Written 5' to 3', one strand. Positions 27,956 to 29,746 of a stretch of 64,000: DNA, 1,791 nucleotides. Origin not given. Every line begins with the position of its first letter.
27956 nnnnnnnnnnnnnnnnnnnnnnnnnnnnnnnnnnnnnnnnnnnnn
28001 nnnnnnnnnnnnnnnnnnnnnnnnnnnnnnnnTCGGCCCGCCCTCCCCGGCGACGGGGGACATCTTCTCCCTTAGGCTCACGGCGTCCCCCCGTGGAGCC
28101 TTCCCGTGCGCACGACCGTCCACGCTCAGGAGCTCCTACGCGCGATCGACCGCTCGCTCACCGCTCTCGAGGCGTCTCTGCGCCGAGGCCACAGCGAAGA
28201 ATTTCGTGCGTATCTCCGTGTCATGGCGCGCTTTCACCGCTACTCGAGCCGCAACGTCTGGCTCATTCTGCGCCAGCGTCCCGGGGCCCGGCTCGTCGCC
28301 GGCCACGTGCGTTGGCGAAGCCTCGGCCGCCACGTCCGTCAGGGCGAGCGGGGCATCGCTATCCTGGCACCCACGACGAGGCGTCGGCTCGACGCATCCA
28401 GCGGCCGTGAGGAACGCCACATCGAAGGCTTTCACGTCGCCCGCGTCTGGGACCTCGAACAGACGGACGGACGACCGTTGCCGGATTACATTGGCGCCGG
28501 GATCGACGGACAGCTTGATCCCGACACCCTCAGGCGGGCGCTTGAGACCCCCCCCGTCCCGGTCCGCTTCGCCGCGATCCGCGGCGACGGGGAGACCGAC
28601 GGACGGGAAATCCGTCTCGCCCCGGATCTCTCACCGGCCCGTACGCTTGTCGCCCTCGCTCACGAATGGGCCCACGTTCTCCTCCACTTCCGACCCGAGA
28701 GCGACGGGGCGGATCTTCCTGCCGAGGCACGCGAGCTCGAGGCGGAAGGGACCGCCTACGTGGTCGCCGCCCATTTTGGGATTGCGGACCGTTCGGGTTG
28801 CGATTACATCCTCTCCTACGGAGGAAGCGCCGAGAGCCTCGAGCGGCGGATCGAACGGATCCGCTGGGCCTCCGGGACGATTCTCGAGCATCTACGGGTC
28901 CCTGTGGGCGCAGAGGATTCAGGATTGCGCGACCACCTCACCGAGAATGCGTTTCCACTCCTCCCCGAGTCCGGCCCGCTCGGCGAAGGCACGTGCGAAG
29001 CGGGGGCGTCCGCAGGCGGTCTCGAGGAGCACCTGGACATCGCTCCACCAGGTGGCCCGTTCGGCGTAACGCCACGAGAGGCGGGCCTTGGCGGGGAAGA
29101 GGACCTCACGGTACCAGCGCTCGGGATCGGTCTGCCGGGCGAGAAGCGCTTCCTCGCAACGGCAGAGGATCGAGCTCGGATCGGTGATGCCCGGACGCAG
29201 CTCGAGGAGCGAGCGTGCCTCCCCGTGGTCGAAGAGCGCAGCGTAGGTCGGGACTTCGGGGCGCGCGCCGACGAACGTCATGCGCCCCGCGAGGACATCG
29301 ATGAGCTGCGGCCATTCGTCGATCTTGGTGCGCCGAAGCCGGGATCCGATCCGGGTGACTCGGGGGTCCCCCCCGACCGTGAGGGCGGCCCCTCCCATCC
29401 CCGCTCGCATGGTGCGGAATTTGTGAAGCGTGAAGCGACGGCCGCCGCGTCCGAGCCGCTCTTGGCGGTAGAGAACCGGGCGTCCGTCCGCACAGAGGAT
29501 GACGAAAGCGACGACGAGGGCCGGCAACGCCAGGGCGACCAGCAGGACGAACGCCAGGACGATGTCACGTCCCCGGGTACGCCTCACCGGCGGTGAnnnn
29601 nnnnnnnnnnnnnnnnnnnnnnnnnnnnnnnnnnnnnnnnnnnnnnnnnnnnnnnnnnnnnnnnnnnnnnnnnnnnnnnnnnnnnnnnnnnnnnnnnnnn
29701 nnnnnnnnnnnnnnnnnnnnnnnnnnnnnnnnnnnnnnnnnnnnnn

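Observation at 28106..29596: ArdC-like (ssDNA-binding plus HExxH metalloprotease) gene embedded in a chromosomal glycan locus, converging on and overlapping a pglC-like gene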

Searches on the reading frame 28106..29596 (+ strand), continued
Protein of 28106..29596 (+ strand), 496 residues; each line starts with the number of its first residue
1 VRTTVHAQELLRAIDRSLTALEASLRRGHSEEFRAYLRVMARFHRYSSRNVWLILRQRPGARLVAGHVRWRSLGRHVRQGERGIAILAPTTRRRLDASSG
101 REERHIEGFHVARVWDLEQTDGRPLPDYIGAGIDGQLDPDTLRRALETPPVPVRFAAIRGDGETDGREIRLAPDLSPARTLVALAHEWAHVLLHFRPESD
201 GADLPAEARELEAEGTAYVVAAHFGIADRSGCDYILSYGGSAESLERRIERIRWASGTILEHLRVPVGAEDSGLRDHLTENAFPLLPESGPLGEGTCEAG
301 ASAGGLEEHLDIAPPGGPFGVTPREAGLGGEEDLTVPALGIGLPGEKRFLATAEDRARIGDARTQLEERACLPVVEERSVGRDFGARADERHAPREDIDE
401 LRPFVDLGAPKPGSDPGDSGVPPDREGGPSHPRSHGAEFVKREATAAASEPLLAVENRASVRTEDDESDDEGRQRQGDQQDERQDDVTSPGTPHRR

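Call 43: fold_search(model_id=the predicted structure, library=pdb)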
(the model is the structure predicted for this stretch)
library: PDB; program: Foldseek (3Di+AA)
matches with E <= 10: 126; with E <= 0.001: 3
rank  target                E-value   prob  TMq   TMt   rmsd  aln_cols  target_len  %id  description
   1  6i89                  1.0e-07  1.00  0.22  0.36  18.4       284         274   18  Crystal structure of Antirestriction ArdC protein from R388 plasmid. Metal-free structure. (released 2020-03-18)
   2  6sna_F                3.4e-06  1.00  0.21  0.40  16.2       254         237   17  Crystal structure of Antirestriction ArdC protein from R388 plasmid. Mn(II)-bound structure. (released 2020-04-15)
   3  6sna_A                4.1e-06  1.00  0.22  0.37  18.6       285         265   17  Crystal structure of Antirestriction ArdC protein from R388 plasmid. Mn(II)-bound structure. (released 2020-04-15)
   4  7xyo_A                8.4e-02  0.28  0.13  0.12  17.5       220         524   13  Crystal Structure of a M61 aminopeptidase family member from Myxococcus fulvus (released 2023-06-07)
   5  7xyo_B                1.6e-01  0.25  0.13  0.13  18.7       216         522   14  Crystal Structure of a M61 aminopeptidase family member from Myxococcus fulvus (released 2023-06-07)
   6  3dti                  2.3e-01  0.33  0.13  0.24  12.5       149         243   19  Crystal structure of the IRRE protein, a central regulator of DNA damage repair in deinococcaceae (released 2009-02-10)
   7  8sln_A                2.6e-01  0.35  0.12  0.23  12.5       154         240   19  Crystal structure of Deinococcus geothermalis PprI complexed with ssDNA (released 2024-03-13)
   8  2yle_A                2.6e-01  0.11  0.10  0.20  13.9       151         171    9  Crystal structure of the human Spir-1 KIND FSI domain in complex with the FSI peptide (released 2011-06-08)
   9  8slm                  3.7e-01  0.21  0.12  0.21  11.4       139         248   20  Crystal structure of Deinococcus geothermalis PprI (released 2024-03-13)
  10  6cyy_A                3.9e-01  0.23  0.12  0.17  12.3       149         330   16  Mycobacterium tuberculosis transcriptional regulator (released 2019-04-17)
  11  3dte                  4.1e-01  0.28  0.13  0.23  11.8       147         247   16  Crystal structure of the IRRE protein, a central regulator of DNA damage repair in deinococcaceae (released 2009-02-10)
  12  6cz6_D                4.6e-01  0.15  0.10  0.14  13.2       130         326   18  Mycobacterium tuberculosis transcriptional regulator (released 2019-04-17)
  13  6d2s                  4.9e-01  0.21  0.12  0.20  12.7       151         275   17  Mycobacterium tuberculosis transcriptional regulator (released 2019-04-17)
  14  3nqx                  5.8e-01  0.15  0.12  0.18  12.0       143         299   10  Crystal structure of vibriolysin MCP-02 mature enzyme, a zinc metalloprotease from M4 family (released 2010-10-06)
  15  3ouk                  6.5e-01  0.05  0.08  0.12  11.6       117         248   17  Crystal structure of Rv3910 from Mycobacterium Tuberculosis (released 2012-02-08)
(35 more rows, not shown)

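Call 52: find_encoding_contigs(protein=P0001, flank=4000, max_places=3)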
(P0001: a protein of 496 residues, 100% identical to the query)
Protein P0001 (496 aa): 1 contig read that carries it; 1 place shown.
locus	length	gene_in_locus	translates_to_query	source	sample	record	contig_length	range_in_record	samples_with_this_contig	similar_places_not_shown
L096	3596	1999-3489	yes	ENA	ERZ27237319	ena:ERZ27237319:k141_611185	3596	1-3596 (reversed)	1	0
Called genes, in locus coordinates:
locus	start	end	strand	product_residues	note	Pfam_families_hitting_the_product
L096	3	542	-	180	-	?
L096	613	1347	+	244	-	PF00149:Metallophos, PF12850:Metallophos_2 (weak)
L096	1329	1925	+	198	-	PF00596:Aldolase_II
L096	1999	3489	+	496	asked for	PF08401:ArdcN, PF06114:Peptidase_M78 (weak)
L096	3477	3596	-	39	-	?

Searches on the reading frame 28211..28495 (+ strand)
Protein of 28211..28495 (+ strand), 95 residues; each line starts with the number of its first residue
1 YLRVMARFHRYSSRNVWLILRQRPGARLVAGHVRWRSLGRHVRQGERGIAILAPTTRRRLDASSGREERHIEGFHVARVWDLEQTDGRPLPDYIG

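Call 64: find_related_loci(query=A6, collection=metagenome_contigs, flank=3000)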
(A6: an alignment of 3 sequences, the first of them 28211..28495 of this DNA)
Query A6 (95 aa) in metagenome_contigs; peptide patterns used: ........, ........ (x = any residue, [..] = any of these).
158 stretches matched a pattern; 7 encode a relative of the query (tblastn E <= 1e-3); 7 distinct loci.
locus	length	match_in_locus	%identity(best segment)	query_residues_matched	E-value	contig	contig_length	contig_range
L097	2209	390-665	51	1-92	3e-27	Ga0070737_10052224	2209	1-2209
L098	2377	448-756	50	1-93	5e-27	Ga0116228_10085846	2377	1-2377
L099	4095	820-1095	48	1-91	2e-26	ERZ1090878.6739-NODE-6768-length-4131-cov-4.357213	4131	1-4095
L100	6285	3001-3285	48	1-94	1e-24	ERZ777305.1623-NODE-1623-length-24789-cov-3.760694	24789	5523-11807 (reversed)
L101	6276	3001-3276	46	1-91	3e-24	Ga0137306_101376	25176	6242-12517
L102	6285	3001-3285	48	1-92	4e-24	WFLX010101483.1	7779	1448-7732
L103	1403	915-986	67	1-24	6e-6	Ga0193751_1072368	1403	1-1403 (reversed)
